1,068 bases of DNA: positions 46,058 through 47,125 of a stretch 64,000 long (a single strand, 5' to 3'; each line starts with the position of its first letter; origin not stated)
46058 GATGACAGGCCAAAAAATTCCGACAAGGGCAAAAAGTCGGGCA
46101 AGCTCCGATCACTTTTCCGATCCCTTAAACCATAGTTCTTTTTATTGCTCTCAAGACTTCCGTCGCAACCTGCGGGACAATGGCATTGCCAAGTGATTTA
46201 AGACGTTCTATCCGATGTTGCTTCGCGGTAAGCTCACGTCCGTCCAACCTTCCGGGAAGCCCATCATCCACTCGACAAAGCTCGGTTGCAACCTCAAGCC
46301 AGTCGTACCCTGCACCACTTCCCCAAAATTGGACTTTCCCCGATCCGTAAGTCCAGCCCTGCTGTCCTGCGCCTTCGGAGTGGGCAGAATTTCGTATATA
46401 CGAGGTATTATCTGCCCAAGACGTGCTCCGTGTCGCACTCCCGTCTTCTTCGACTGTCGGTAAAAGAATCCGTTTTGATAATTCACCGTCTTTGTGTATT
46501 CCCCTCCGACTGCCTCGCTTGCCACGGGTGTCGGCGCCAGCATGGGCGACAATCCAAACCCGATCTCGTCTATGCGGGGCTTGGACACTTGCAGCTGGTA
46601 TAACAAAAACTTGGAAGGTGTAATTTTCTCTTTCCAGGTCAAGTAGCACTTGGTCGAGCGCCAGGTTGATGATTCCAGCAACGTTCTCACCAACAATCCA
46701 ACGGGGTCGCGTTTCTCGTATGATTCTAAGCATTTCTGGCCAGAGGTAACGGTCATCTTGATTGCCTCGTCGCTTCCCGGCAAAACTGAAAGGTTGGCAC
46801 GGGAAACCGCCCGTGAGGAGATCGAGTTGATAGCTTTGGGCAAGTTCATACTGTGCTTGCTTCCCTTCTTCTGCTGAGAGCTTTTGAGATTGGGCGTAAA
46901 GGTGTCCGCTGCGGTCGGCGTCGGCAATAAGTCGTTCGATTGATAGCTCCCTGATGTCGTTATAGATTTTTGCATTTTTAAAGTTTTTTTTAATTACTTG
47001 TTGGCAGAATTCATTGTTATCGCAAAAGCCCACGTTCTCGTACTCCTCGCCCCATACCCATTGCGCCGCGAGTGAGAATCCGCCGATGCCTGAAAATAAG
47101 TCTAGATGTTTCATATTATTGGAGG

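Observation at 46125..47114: Orphan m5C methyltransferase gene carries a second 255-codon frame that also reads as methyltransferase-like protein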

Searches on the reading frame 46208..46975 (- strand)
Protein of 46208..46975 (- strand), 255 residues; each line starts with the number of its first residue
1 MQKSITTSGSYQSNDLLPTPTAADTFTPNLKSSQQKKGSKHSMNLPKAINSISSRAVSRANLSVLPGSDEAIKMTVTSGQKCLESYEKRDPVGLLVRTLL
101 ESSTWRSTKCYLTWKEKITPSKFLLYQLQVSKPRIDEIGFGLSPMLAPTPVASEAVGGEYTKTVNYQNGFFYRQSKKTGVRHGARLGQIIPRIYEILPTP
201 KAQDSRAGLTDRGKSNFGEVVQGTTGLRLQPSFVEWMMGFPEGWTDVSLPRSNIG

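Call 3: search_protein_families(library=pfam, proteins=[window:46208-46975:-], max_evalue=1)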
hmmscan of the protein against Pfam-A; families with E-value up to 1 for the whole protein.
window:46208-46975:- (255 aa): 0 families

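Call 4: search_protein_families(library=phrogs, proteins=[window:46208-46975:-], max_evalue=1)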
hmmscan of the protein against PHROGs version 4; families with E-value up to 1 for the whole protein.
window:46208-46975:- (255 aa): 7 families
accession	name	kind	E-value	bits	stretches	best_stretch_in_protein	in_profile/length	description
phrog_1008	-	other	4.4e-36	125.9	2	36-207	22-209/329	DNA methyltransferase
phrog_10223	-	other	0.00048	21.1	1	224-246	37-60/103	DNA methyltransferase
phrog_26627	-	unknown function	0.0017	19.6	1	229-247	35-53/71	-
phrog_27243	-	unknown function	0.0088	16.8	1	224-246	175-197/248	-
phrog_116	-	other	0.036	13.3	1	130-248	409-461/779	DNA methyltransferase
phrog_31772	-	other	0.12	13.6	1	200-247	83-130/145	DNA methyltransferase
phrog_26324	-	other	0.23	12.5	0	210-247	131-168/210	DNA methyltransferase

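Call 5: find_homologous_proteins(query=window:46208-46975:-)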
Query window:46208-46975:- (255 aa): 437 proteins with E <= 0.001 among 975 candidates; the best 120 are listed.
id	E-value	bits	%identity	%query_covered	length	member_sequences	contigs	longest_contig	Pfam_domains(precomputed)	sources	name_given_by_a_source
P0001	3.1e-111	389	74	98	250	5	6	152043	-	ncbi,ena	-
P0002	7.4e-93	329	72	83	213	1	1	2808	-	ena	-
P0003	2.5e-92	327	75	80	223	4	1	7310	-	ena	-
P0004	4.5e-65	238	60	80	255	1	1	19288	-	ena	-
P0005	3.6e-44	169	87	35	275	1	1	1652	-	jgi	jgi:hypothetical protein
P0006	1.7e-42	164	40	95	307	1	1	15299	-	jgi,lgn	jgi:hypothetical protein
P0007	3.6e-42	163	40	91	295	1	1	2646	-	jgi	-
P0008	1.1e-41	161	49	78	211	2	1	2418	-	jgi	-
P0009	5.0e-41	159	42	75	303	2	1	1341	-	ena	-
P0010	2.4e-40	157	46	75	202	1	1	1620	-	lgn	-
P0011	2.9e-40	157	43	75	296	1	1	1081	-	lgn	-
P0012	3.2e-38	150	46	74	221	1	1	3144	-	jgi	jgi:hypothetical protein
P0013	8.4e-38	149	82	34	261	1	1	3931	PF00145.24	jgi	jgi:DNA-cytosine methyltransferase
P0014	1.3e-36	145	42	75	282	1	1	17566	-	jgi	-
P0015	3.8e-36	143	38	94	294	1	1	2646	-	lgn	-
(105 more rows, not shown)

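Call 6: search_protein_families(library=ncbifam, proteins=[window:46208-46975:-], max_evalue=1)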
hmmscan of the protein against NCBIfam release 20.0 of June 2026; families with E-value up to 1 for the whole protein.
window:46208-46975:- (255 aa): 0 families

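Call 7: find_encoding_contigs(protein=P0001, flank=3000, max_places=3)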
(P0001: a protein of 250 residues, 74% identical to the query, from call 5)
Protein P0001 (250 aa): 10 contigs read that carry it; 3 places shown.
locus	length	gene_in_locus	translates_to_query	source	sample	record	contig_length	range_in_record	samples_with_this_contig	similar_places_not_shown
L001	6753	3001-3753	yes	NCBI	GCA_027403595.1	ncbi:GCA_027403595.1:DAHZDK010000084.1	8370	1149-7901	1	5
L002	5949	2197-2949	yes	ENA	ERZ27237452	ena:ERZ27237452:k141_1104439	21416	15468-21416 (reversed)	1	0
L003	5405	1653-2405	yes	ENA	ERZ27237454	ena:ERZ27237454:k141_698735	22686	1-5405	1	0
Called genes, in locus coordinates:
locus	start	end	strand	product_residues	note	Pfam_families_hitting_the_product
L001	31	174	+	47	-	-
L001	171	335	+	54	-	-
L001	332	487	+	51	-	-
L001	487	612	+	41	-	-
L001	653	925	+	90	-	-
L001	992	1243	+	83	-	-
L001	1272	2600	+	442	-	-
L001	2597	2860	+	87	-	-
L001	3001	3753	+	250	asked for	-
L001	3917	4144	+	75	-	PF04545:Sigma70_r4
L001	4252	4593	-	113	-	-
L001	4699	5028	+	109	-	PF02583:Trns_repr_metal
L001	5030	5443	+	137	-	-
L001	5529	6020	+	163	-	-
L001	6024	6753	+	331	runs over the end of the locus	-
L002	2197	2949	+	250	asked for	-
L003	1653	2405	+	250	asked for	-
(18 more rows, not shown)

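Call 8: find_encoding_contigs(protein=P0006, flank=3000, max_places=3)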
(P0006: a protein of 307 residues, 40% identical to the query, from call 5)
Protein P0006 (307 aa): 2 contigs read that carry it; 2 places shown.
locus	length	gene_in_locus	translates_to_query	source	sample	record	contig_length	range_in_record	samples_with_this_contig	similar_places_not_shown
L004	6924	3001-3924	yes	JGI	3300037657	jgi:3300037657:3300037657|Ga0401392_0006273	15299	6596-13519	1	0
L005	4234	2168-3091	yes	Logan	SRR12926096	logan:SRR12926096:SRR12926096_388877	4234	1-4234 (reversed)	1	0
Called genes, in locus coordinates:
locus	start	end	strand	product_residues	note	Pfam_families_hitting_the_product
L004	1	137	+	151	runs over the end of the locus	-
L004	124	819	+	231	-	-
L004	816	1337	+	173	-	-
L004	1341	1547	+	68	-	-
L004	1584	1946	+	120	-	-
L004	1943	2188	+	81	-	-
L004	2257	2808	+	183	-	-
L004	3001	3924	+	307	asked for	-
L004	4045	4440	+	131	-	PF13392:HNH_3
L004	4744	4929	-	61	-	-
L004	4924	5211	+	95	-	-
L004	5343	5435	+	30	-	-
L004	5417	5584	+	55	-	-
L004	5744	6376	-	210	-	-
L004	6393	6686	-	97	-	-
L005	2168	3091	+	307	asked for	-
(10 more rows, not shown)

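Call 17: search_dna_similar(query=window:46208-46975:-, collection=phages, mode=protein, max_rows=40, rows=spread)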
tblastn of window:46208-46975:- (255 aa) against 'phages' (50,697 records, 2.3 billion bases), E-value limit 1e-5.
Records with a match: 73; places in all: 73; records where one place covers at least 80% of the query: 0.
Best place of each record, by identity: <60% 73.
By first word of the organism name: Paenibacillus 54; Escherichia 5; Lacticaseibacillus 3; Bacteriophage 3; Lactobacillus 2; Bacteroides 2; Phage 1; Bacillus 1; uncultured 1; Klebsiella 1.
By host as written in the record: Paenibacillus larvae 26; Paenibacillus larvae ATCC 9545 17; Paenibacillus larvae NRRL 2605 5; Paenibacillus larvae NW6 4; - 3; Lacticaseibacillus casei LMG 23550 2; Paenibacillus larvae ATCC 25747 2; Lactobacillus rhamnosus 2; and 9 more.
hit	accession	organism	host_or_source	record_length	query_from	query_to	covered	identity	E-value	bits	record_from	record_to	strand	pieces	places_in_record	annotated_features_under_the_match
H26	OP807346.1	Lacticaseibacillus phage R9.1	Lacticaseibacillus casei LMG 23550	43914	58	246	74%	39.5%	2e-26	113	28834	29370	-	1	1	hypothetical protein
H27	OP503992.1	Paenibacillus phage vB_PlaS-1/A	Paenibacillus larvae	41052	60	248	74%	37.8%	9e-28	117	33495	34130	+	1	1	DNA cytosine methyltransferase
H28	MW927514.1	Paenibacillus phage Fitz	Paenibacillus larvae ATCC 9545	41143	60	248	74%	37.8%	9e-28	117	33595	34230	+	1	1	deoxycytosine methyltransferase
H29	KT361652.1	Paenibacillus phage Xenia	Paenibacillus larvae NRRL 2605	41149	60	248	74%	37.8%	9e-28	117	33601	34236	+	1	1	DNA-cytosine methyltransferase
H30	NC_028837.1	Paenibacillus phage Xenia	Paenibacillus larvae NRRL 2605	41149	60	248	74%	37.8%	9e-28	117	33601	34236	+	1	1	DNA methyltransferase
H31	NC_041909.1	Paenibacillus phage Shelly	Paenibacillus larvae ATCC 9545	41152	60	248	74%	37.8%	9e-28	117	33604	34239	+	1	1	DNA methyltransferase (x2)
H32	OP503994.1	Paenibacillus phage vB_PlaS-3/A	Paenibacillus larvae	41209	60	248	74%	37.8%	9e-28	117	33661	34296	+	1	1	DNA cytosine methyltransferase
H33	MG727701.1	Paenibacillus phage Leyra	Paenibacillus larvae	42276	60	248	74%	37.8%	9e-28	117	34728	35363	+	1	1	DNA-cytosine methyltransferase (x2)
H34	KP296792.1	Bacteriophage Lily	Paenibacillus larvae ATCC 9545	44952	60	247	74%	37.6%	4e-23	103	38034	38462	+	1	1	DNA-cytosine methyltransferase | hypothetical protein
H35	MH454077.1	Paenibacillus phage Bloom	Paenibacillus larvae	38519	60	248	74%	37.1%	3e-28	118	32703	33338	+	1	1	DNA cytosine methyltransferase (x2)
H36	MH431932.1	Paenibacillus phage Arcticfreeze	Paenibacillus larvae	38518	60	248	74%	37.1%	3e-28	118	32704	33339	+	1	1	DNA cytosine methyltransferase (x2)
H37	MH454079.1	Paenibacillus phage Jacopo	Paenibacillus larvae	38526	60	248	74%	37.1%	3e-28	118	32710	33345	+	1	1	DNA cytosine methyltransferase (x2)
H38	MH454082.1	Paenibacillus phage Genki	Paenibacillus larvae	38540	60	248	74%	37.1%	3e-28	118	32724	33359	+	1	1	DNA cytosine methyltransferase (x2)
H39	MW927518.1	Paenibacillus phage Mock2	Paenibacillus larvae NW6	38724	60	248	74%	37.1%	3e-28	118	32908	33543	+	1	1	deoxycytosine methyltransferase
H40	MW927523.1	Paenibacillus phage Picard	Paenibacillus larvae ATCC 9545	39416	60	248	74%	37.1%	3e-28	118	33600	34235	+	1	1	deoxycytosine methyltransferase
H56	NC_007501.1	Lactobacillus phage Lc-Nu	Lactobacillus rhamnosus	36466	58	247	75%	35.6%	3e-20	95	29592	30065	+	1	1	ORF40: DNA methyltransferase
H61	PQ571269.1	Bacteroides phage BKO1-TP3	Bacteroides koreensis HM3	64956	51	247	77%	26.5%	8e-10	64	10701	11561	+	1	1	DNA methyltransferase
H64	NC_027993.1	Escherichia phage K1G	Escherichia coli O18:K1:H7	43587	112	249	54%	28.7%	3e-6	54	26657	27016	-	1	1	DNA methyltransferase (x2)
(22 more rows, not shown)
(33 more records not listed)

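Call 18: get_annotated_region(hit=H56, flank=1500)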
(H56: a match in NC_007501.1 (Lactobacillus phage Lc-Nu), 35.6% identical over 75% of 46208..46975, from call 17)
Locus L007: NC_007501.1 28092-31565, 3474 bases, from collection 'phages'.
description: Lactobacillus phage Lc-Nu, complete genome.
organism: Lactobacillus phage Lc-Nu (NCBI taxid 146269)
taxonomy: Viruses; Duplodnaviria; Heunggongvirae; Uroviricota; Caudoviricetes; Lacnuvirus; Lacnuvirus LcNu
host: Lactobacillus rhamnosus; source: -; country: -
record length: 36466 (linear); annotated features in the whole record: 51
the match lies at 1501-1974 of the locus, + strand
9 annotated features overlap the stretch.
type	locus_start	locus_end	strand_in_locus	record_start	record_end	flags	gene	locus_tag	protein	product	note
CDS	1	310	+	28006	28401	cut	ORF36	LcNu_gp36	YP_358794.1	hypothetical protein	-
CDS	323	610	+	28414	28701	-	ORF37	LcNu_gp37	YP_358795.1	XRE family transcriptional regulator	-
CDS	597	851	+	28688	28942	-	ORF38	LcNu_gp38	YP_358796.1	hypothetical protein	-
CDS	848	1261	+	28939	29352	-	ORF39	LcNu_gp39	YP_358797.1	RusA-like Holliday junction resolvase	-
CDS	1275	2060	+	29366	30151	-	ORF40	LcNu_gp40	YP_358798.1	DNA methyltransferase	-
CDS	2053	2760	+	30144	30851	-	ORF41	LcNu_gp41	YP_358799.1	DNA methyltransferase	-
CDS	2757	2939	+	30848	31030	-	ORF42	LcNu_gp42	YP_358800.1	hypothetical protein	-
CDS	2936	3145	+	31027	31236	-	ORF43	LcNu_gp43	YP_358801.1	hypothetical protein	-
CDS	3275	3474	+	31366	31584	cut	ORF44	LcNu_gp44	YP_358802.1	helix-turn-helix domain-containing protein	-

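Call 19: get_annotated_region(hit=H61, flank=1500)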
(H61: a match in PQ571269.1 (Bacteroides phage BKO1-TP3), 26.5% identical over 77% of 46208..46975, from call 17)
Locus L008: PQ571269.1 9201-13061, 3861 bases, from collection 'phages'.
description: Bacteroides phage BKO1-TP3, complete genome.
organism: Bacteroides phage BKO1-TP3 (NCBI taxid 3385217)
taxonomy: Viruses
host: Bacteroides koreensis HM3; source: sewage from septic tank; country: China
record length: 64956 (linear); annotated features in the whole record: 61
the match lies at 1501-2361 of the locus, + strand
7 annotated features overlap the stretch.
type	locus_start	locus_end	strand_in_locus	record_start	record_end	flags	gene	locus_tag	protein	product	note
CDS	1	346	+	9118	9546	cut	-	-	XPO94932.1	VRR-NUC domain containing protein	BKO1-TP3_gp18; BKO1-TP3_gp18; Annot2=(structure alignment-afuniprot50) AF-A0A7Z7LU27-F1-model_v4 ...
CDS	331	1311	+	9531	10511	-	-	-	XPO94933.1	replication initiation protein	BKO1-TP3_gp19; BKO1-TP3_gp19; Annot2=(structure alignment-afuniprot50) AF-R7CWR4-F1-model_v4 DUF4373 domain-containing ...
CDS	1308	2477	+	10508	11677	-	-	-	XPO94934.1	DNA methyltransferase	BKO1-TP3_gp20; BKO1-TP3_gp20; Annot2=(structure alignment-afuniprot50) AF-A0A847T4R0-F1-model_v4 DNA ...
CDS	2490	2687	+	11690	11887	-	-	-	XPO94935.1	hypothetical protein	BKO1-TP3_gp21; BKO1-TP3_gp21; None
CDS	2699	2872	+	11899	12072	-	-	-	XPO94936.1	hypothetical protein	BKO1-TP3_gp22; BKO1-TP3_gp22; None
CDS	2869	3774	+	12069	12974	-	-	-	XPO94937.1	phosphoadenosine phosphosulfate reductase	BKO1-TP3_gp23; BKO1-TP3_gp23; Annot2=(structure alignment-afuniprot50) AF-A0A7U0VEU0-F1-model_v4 Phosphoadenosine ...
CDS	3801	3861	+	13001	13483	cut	-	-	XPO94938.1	putative DNA N-6-adenine-methyltransferase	BKO1-TP3_gp24; BKO1-TP3_gp24; Annot2=(hmm profile search-phrog [Rank2]) phrog_111 DNA ...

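Call 20: get_annotated_region(hit=H64, flank=1500)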
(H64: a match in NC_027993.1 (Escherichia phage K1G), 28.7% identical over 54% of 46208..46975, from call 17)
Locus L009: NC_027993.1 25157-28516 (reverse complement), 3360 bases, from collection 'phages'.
description: Escherichia phage K1G, complete genome.
organism: Escherichia phage K1G (NCBI taxid 698486)
taxonomy: Viruses; Duplodnaviria; Heunggongvirae; Uroviricota; Caudoviricetes; Guernseyvirinae; Kagunavirus; Kagunavirus K1G
host: Escherichia coli O18:K1:H7; source: -; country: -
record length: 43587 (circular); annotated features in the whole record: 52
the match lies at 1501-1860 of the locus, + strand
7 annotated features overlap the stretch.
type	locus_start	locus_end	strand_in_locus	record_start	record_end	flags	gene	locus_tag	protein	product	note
CDS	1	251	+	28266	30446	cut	-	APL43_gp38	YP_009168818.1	DNA polymerase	ORF34; similar to SETP3 and KS5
CDS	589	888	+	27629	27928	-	-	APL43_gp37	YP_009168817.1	Holliday junction resolvase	ORF33; similar to SETP3 and KS5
CDS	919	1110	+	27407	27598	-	-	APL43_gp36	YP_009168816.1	hypothetical protein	ORF32; similar to SETP3 and KS5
CDS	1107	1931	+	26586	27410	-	-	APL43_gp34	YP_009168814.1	DNA methyltransferase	ORF31; similar to Bcep6B, N15 and e15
CDS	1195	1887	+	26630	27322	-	-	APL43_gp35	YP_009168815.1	DNA methyltransferase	ORF30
CDS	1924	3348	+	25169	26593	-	-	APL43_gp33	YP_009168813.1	DNA helicase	ORF29; similar to KS5 and BPP-1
CDS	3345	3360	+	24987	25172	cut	-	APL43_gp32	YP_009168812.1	hypothetical protein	ORF28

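Call 21: get_annotated_region(hit=H26, flank=1500)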
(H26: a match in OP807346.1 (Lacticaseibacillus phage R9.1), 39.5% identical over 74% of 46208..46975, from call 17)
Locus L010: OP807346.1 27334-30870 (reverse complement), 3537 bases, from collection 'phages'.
description: Lacticaseibacillus phage R9.1, complete genome.
organism: Lacticaseibacillus phage R9.1 (NCBI taxid 3016943)
taxonomy: Viruses; Duplodnaviria; Heunggongvirae; Uroviricota; Caudoviricetes; Pleetrevirus
host: Lacticaseibacillus casei LMG 23550; source: -; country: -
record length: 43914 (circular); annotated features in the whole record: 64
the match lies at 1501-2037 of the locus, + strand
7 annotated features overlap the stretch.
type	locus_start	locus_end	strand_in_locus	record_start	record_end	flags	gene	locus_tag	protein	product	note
CDS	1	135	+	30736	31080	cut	-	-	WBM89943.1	hypothetical protein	-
CDS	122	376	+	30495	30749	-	-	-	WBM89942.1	hypothetical protein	-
CDS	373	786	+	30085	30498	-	-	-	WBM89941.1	hypothetical protein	-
CDS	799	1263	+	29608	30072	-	-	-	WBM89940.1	hypothetical protein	-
CDS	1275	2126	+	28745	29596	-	-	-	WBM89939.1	hypothetical protein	-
CDS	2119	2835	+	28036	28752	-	-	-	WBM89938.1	hypothetical protein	-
CDS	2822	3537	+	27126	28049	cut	-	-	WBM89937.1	hypothetical protein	-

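Call 32: find_related_loci(query=A1, collection=viral_contigs, flank=1500)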
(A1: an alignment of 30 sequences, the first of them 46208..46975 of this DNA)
Query A1 (255 aa) in viral_contigs; peptide patterns used: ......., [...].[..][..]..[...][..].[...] (x = any residue, [..] = any of these).
600 stretches matched a pattern (row limit reached: there are more); 510 encode a relative of the query (tblastn E <= 1e-3); the best 80 are kept; 80 distinct loci.
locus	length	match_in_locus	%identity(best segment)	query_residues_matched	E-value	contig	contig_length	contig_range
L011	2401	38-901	37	3-255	2e-39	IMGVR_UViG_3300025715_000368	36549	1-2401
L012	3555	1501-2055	43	56-248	3e-39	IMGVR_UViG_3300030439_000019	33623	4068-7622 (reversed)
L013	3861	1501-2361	35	3-255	5e-39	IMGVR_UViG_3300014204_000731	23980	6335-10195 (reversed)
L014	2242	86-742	40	16-254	1e-38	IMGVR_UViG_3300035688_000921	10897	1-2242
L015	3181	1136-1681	43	60-248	2e-38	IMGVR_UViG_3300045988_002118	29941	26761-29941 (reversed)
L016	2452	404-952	42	59-248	5e-38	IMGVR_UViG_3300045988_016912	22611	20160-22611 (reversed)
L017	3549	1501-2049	42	59-248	5e-38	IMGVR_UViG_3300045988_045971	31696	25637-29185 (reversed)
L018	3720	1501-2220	38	10-245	9e-38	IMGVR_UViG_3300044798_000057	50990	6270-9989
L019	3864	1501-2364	35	1-253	2e-37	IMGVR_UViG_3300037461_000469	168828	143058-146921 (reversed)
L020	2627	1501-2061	42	60-247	1e-37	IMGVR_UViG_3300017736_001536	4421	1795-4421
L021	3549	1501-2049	42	59-248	3e-37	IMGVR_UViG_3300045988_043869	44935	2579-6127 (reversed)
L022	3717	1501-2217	38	13-247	4e-37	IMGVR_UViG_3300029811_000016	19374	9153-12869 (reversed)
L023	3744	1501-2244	36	18-248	1e-36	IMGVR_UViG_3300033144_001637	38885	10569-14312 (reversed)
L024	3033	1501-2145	40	58-249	9e-37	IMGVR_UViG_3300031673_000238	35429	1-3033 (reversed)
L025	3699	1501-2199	38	33-247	2e-36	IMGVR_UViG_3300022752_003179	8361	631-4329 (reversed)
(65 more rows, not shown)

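Call 53: find_related_loci(query=A1, collection=genome_contigs, flank=1500)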
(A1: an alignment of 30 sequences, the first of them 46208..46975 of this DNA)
Query A1 (255 aa) in genome_contigs; peptide patterns used: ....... (x = any residue, [..] = any of these).
319 stretches matched a pattern; 155 encode a relative of the query (tblastn E <= 1e-3); the best 80 are kept; 80 distinct loci.
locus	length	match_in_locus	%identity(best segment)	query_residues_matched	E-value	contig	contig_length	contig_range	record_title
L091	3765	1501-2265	73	1-255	5e-122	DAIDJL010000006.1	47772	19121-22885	MAG TPA_asm: Candidatus Parcubacteria bacterium isolate clean384 k141_52502, whole genome shotgun sequence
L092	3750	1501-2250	74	1-250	2e-117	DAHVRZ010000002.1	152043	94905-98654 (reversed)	MAG TPA_asm: Candidatus Parcubacteria bacterium isolate clean656 NODE_2_length_152043_cov_9.079913, whole genome shotgun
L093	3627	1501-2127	75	47-255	9e-105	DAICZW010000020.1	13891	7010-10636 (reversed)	MAG TPA_asm: bacterium isolate clean1826 NODE_20_length_13891_cov_5.283408, whole genome shotgun sequence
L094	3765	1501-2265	71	1-255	5e-121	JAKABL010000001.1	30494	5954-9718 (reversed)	MAG: bacterium isolate WH2.bin17 NODE_2332_length_30494_cov_3.904633, whole genome shotgun sequence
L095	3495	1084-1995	38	1-253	5e-45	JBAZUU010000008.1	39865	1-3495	MAG: Parcubacteria group bacterium isolate SO_2017_GW1_236 NODE_4676_length_39865_cov_17.546807_OW334_2017, whole genome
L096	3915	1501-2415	33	16-255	1e-36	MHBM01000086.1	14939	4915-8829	MAG: Lentisphaerae bacterium RIFOXYA12_FULL_48_11 rifixya3_full_scaffold_2025, whole genome shotgun sequence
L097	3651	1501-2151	38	58-247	2e-35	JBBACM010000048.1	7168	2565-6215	MAG: Candidatus Paceibacterota bacterium isolate SO_2017_LW1_49 NODE_10496_length_7168_cov_1.447948_LW64-88_2017, whole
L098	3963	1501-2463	41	11-248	6e-35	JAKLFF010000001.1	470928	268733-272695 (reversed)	MAG: Patescibacteria group bacterium isolate RA.bin150 RA.bin150_1, whole genome shotgun sequence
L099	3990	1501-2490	39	11-254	2e-34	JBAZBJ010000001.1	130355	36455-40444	MAG: Parcubacteria group bacterium isolate SO_2017_GW1_11 NODE_983_length_130355_cov_1.550895_OW334_2017, whole genome s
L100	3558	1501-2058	40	44-247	6e-33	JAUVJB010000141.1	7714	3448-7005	MAG: Bacteroidota bacterium isolate CSMAG_443 CSMAG_443_k127_1320058_length_7714_cov_17.0000, whole genome shotgun seque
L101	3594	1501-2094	40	58-247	2e-32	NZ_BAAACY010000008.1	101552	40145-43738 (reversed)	Virgibacillus salarius strain JCM 12946 sequence008, whole genome shotgun sequence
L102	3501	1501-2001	42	64-248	3e-32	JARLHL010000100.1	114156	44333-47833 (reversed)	MAG: Desulfocapsaceae bacterium isolate MAG_CA64 MetaCoAG_Bin_64_Anoxic_k141_2343870, whole genome shotgun sequence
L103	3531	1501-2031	40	33-247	6e-32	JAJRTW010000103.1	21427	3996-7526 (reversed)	MAG: Bacteroidetes bacterium isolate Dive96_bin10.128 k141_1926621, whole genome shotgun sequence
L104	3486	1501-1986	36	26-248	9e-31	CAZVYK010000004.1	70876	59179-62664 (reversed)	MAG TPA_asm: uncultured Caldisericales bacterium isolate binchicken_co204_193 genome assembly, contig: NODE_337_length_7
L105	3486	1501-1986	36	26-248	9e-31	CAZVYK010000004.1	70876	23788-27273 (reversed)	MAG TPA_asm: uncultured Caldisericales bacterium isolate binchicken_co204_193 genome assembly, contig: NODE_337_length_7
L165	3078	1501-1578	69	228-252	9e-7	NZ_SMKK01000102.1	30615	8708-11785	Actinomadura sp. 7K507 NODE_102_length_30615_cov_17.0154, whole genome shotgun sequence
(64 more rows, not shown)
